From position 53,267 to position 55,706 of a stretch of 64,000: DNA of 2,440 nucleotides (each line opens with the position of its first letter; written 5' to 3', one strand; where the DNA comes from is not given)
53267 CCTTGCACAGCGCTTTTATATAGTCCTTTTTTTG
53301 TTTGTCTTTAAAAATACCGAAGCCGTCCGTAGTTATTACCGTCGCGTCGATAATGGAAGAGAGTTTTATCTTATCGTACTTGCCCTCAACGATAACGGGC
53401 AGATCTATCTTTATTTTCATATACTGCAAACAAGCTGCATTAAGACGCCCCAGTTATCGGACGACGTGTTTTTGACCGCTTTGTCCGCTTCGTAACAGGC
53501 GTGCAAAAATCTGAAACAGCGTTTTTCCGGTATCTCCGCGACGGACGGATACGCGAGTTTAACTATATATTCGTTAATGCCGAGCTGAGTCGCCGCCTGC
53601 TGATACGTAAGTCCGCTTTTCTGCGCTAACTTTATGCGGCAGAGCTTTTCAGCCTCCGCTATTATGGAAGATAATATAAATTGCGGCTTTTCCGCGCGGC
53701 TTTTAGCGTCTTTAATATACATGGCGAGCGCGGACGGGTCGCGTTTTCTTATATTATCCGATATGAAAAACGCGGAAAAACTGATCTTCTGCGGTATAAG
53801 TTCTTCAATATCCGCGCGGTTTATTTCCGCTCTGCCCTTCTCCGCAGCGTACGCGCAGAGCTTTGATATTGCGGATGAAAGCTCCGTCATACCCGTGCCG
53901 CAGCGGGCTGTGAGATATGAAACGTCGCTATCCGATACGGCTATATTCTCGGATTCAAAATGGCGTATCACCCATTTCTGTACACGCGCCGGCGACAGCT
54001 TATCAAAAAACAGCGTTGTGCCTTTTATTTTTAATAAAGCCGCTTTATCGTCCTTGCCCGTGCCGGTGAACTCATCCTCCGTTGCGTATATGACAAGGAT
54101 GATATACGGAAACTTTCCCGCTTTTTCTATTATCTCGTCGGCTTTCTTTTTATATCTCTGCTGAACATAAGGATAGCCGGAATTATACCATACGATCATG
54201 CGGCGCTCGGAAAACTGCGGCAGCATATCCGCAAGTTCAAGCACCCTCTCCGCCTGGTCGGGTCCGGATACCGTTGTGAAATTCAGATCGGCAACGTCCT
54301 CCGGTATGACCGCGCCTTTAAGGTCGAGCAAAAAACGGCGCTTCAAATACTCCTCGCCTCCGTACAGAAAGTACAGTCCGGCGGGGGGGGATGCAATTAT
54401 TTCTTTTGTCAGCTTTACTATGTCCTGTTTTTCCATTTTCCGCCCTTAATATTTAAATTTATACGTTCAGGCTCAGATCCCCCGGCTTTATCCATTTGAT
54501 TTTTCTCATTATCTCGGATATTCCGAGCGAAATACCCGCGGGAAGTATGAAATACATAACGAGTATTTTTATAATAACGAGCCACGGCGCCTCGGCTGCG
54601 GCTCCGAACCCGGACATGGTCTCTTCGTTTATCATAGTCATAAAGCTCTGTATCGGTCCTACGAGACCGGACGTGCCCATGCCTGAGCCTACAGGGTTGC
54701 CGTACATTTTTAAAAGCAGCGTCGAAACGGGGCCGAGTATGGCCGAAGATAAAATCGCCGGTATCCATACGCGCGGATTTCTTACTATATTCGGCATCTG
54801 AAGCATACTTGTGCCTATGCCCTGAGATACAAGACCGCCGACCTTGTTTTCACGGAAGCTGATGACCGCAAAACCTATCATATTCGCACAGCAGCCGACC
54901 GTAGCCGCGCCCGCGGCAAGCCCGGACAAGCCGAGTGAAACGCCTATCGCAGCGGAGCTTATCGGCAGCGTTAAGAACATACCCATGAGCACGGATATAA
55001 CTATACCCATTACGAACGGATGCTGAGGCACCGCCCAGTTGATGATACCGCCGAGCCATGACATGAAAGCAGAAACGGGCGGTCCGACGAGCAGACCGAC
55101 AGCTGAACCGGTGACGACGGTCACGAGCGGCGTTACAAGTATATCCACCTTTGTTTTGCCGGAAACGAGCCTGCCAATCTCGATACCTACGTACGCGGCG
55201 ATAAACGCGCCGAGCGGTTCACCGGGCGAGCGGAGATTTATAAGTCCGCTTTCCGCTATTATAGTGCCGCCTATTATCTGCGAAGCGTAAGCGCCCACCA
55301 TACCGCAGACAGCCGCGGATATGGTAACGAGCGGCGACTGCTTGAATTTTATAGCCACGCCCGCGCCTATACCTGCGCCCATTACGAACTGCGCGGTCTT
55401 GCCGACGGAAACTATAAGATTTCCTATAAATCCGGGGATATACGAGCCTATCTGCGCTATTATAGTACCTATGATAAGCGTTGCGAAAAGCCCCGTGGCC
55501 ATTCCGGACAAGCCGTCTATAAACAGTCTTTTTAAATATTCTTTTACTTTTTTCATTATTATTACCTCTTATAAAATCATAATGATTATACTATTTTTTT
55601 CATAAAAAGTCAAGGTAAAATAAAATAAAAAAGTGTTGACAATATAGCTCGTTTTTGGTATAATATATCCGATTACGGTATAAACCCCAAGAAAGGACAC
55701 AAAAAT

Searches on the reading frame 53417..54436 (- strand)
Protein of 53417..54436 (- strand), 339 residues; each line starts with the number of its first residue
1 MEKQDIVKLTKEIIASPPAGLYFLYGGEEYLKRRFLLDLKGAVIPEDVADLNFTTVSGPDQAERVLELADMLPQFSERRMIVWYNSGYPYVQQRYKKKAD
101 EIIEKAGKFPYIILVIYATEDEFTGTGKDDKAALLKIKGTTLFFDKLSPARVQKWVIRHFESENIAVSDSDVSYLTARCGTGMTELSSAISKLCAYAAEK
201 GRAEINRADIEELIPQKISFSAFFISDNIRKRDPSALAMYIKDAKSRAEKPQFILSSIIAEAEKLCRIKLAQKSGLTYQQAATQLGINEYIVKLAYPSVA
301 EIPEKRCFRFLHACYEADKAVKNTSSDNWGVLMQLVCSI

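Call 57: search_protein_families(library=pfam, proteins=[window:53417-54436:-], max_evalue=0.0001)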
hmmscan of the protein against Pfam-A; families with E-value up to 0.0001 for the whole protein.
window:53417-54436:- (339 aa): 1 family
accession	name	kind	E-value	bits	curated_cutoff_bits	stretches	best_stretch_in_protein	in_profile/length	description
PF21694.2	DNA_pol3_delta_C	-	4.6e-12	46.4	27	1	223-328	5-110/121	DNA polymerase III delta subunit, C-terminal domain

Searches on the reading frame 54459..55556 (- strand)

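Call 57: search_protein_families(library=pfam, proteins=[window:54459-55556:-], max_evalue=0.0001)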
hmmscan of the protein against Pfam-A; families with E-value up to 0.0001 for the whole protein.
window:54459-55556:- (365 aa): 1 family
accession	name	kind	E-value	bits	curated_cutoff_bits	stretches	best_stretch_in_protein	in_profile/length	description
PF13303.11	PTS_EIIC_2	-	1.8e-100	336.7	28.9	1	15-362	3-326/327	Phosphotransferase system, EIIC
